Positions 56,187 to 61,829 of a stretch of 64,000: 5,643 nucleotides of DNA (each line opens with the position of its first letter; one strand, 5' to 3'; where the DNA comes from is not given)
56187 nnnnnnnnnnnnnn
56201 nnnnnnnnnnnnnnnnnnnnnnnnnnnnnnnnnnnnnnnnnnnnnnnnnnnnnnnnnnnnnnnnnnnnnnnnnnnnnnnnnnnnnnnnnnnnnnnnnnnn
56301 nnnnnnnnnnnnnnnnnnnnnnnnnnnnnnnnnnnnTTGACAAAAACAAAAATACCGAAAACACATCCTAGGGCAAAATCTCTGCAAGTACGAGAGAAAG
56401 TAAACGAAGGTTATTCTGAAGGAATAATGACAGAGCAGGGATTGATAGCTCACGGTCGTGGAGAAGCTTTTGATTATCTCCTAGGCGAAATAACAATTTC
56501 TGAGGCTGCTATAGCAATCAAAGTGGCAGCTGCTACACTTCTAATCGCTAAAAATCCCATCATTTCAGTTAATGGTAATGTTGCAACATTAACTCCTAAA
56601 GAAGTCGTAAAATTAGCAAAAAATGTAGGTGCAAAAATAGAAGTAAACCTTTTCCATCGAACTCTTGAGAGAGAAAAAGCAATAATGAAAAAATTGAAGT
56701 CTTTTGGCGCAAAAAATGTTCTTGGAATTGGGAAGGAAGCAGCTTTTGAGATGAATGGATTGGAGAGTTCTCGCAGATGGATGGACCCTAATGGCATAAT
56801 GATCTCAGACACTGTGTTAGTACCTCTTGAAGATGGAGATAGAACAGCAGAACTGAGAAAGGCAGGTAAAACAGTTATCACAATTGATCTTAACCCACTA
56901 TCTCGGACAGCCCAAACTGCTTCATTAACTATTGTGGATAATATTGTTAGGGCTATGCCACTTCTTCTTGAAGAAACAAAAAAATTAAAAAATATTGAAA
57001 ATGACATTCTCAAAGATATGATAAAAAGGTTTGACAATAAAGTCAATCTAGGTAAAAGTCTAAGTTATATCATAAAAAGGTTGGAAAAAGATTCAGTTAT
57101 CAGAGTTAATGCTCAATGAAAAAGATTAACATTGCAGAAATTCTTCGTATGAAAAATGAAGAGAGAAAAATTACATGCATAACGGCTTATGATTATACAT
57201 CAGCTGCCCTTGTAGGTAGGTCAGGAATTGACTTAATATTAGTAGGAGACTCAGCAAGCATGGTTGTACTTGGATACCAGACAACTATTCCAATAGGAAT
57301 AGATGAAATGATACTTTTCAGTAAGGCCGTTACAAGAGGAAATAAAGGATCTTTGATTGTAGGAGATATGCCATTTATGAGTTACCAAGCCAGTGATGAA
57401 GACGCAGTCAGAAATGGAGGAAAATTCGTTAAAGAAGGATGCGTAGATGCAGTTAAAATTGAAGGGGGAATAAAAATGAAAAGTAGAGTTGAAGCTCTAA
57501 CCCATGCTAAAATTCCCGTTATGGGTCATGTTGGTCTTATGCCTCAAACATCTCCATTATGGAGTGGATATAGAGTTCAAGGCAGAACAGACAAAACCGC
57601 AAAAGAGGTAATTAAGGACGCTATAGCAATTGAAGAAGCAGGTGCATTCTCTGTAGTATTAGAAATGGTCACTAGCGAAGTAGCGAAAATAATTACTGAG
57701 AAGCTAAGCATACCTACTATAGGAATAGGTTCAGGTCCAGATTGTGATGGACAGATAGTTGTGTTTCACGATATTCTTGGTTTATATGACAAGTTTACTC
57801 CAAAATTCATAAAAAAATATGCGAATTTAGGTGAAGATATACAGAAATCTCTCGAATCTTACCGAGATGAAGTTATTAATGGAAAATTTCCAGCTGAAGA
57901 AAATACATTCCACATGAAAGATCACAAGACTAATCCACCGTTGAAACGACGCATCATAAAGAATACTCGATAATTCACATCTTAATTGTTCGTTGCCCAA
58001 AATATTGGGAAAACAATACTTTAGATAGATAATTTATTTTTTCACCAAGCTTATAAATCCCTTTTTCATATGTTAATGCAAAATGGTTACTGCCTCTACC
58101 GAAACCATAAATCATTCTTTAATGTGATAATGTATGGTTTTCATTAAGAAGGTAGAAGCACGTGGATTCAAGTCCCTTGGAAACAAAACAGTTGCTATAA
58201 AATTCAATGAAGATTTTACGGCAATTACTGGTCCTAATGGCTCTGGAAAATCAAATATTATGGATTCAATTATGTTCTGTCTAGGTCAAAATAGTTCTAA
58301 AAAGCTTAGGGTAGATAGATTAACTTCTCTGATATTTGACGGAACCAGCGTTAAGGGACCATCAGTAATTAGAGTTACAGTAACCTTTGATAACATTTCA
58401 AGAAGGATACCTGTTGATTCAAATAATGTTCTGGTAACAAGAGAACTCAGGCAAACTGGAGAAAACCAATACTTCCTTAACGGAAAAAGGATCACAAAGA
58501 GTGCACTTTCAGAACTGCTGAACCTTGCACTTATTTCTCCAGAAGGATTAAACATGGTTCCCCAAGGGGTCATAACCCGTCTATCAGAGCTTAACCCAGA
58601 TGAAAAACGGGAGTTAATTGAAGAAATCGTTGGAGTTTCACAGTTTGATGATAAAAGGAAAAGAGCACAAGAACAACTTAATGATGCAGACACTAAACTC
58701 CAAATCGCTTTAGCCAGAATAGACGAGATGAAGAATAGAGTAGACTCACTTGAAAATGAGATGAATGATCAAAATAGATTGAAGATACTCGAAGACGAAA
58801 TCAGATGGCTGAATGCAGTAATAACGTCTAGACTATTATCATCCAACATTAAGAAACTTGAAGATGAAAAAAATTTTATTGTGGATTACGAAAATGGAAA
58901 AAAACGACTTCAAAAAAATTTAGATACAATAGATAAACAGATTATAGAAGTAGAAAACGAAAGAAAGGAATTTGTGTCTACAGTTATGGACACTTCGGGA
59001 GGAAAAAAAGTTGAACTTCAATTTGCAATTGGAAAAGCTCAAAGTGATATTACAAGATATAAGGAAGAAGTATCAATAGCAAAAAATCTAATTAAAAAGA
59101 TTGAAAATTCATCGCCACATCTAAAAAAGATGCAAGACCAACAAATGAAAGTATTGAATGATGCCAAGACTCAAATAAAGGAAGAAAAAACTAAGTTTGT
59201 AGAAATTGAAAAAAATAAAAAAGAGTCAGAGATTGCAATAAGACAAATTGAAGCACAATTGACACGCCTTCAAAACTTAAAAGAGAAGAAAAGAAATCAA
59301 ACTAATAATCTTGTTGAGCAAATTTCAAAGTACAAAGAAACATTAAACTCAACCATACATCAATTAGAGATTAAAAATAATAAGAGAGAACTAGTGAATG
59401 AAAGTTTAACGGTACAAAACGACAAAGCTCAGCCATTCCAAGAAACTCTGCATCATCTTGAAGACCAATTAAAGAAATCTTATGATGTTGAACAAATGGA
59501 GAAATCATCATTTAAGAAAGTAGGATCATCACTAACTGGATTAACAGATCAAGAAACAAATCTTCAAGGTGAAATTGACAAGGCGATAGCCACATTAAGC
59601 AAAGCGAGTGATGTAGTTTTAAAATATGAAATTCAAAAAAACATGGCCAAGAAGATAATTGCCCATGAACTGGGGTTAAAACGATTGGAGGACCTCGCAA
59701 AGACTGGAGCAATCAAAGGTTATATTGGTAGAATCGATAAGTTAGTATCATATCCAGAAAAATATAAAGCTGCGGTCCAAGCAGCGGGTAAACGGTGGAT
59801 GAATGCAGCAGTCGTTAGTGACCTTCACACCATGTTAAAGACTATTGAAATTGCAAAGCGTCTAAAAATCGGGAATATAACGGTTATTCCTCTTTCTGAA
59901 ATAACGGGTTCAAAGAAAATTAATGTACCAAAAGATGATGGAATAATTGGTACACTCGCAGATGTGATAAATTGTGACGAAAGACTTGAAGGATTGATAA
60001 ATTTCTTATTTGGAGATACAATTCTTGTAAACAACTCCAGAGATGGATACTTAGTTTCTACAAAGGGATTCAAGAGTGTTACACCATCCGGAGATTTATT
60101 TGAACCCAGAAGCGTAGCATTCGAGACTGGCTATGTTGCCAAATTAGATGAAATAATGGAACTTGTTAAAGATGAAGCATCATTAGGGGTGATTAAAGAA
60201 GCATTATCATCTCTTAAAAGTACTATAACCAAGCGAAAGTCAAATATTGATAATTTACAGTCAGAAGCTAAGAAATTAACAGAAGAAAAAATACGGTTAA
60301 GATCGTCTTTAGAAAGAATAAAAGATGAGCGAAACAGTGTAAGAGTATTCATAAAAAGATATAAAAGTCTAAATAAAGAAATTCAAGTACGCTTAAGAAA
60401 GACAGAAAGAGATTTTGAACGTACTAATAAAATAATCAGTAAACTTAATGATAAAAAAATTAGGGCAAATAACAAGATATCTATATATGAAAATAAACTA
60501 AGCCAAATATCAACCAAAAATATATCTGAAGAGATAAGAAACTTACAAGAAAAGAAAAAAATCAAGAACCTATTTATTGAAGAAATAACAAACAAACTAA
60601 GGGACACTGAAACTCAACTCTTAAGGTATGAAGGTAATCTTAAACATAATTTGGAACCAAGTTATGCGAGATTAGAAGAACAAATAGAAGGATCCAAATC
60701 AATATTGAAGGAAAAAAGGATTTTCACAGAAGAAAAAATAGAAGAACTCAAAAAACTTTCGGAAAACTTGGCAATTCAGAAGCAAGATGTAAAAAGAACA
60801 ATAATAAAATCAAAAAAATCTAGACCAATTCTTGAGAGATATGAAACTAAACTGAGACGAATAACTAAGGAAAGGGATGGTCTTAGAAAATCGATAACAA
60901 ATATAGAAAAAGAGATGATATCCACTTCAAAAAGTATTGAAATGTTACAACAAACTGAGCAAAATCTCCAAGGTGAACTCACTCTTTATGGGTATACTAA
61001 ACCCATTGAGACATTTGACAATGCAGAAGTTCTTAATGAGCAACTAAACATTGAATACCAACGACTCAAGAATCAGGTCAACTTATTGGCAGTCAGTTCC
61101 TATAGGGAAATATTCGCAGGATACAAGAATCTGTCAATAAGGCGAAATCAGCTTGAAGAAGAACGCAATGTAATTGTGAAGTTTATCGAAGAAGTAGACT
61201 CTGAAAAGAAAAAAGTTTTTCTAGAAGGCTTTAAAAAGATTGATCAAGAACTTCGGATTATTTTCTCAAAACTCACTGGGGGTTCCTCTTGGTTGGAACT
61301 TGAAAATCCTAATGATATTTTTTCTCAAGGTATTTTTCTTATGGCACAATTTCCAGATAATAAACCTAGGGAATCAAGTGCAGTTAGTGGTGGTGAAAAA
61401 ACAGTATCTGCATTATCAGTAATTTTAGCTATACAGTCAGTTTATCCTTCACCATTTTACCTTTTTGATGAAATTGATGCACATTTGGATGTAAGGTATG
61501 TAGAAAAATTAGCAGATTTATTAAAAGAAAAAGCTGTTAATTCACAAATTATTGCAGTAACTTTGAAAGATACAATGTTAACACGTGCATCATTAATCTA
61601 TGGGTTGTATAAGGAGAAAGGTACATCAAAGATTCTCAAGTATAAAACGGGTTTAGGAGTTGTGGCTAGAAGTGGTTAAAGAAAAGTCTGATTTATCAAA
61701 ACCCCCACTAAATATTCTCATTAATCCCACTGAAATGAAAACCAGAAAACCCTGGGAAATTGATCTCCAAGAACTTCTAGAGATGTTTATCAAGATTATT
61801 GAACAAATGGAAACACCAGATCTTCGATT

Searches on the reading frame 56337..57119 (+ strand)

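Call 79: search_protein_families(library=pfam, proteins=[window:56337-57119:+], max_evalue=0.0001)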
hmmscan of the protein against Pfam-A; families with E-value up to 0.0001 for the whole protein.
window:56337-57119:+ (260 aa): 1 family
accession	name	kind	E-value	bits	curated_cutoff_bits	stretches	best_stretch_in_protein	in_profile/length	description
PF02006.22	PPS_PS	-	5.6e-70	234.9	26.4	1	68-245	1-176/176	Phosphopantothenate/pantothenate synthetase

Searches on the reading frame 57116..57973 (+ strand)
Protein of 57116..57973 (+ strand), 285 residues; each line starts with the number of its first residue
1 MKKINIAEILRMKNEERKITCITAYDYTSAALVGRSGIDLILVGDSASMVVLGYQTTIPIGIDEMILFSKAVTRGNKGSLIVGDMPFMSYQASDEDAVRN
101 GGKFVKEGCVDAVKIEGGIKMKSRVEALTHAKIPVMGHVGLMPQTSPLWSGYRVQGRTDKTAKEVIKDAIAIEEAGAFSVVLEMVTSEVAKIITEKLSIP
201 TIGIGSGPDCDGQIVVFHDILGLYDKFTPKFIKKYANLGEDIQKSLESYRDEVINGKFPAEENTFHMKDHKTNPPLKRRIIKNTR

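Call 79: search_protein_families(library=pfam, proteins=[window:57116-57973:+], max_evalue=0.0001)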
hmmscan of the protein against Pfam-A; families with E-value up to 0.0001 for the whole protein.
window:57116-57973:+ (285 aa): 1 family
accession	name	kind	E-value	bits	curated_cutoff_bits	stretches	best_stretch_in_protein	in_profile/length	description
PF02548.21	Pantoate_transf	-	9.4e-109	363.2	28.7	1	3-261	1-259/259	Ketopantoate hydroxymethyltransferase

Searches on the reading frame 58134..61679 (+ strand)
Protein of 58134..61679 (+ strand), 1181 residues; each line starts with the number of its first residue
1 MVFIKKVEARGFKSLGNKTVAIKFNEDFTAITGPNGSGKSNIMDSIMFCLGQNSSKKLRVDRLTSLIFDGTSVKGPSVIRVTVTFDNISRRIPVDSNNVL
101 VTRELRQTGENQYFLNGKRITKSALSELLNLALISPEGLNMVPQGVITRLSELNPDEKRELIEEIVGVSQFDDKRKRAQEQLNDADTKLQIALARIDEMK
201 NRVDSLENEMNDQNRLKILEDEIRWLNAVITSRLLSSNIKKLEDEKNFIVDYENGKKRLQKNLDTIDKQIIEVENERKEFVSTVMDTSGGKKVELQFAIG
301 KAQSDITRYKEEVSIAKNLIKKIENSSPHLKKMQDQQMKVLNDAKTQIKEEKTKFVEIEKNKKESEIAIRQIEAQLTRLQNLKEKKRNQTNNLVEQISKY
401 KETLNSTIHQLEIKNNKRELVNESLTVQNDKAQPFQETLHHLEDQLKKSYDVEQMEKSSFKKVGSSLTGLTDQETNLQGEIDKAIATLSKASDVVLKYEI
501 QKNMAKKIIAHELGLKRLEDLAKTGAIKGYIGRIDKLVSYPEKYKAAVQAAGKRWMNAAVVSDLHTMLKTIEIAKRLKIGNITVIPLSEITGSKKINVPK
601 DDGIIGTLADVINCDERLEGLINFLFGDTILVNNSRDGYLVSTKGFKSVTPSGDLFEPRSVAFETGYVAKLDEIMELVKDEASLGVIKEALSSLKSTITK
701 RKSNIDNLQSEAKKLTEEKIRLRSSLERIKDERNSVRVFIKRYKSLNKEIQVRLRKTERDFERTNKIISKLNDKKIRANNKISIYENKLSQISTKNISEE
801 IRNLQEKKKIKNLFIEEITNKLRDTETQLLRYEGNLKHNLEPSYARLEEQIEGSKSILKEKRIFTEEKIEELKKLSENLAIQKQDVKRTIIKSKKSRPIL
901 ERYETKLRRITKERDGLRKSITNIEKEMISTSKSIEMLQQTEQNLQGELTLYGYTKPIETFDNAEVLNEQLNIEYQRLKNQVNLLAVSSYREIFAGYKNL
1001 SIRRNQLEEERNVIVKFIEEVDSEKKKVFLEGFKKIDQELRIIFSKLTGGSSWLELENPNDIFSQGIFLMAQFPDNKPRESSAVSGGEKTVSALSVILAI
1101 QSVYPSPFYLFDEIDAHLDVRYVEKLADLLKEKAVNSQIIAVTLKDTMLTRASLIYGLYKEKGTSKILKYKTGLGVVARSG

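Call 56: search_protein_families(library=pfam, proteins=[window:58134-61679:+], max_evalue=0.00001)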
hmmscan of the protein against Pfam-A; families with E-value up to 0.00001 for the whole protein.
window:58134-61679:+ (1181 aa): 5 families
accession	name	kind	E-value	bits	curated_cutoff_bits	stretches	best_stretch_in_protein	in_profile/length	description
PF02463.25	SMC_N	-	3.8e-57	193.7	40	1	3-1165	1-219/220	RecF/RecN/SMC N terminal domain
PF06470.18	SMC_hinge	-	1.3e-19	71.2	22.5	1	528-635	2-109/116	SMC proteins Flexible Hinge Domain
PF13476.12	AAA_23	-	1e-14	56.1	27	1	6-239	1-177/201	AAA domain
PF13304.12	AAA_21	-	4.8e-14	53.6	27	2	965-1143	115-297/304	AAA domain, putative AbiEii toxin, Type IV TA system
PF13555.12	AAA_29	-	8.2e-06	25.9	27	0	18-51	15-47/61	P-loop containing region of AAA domain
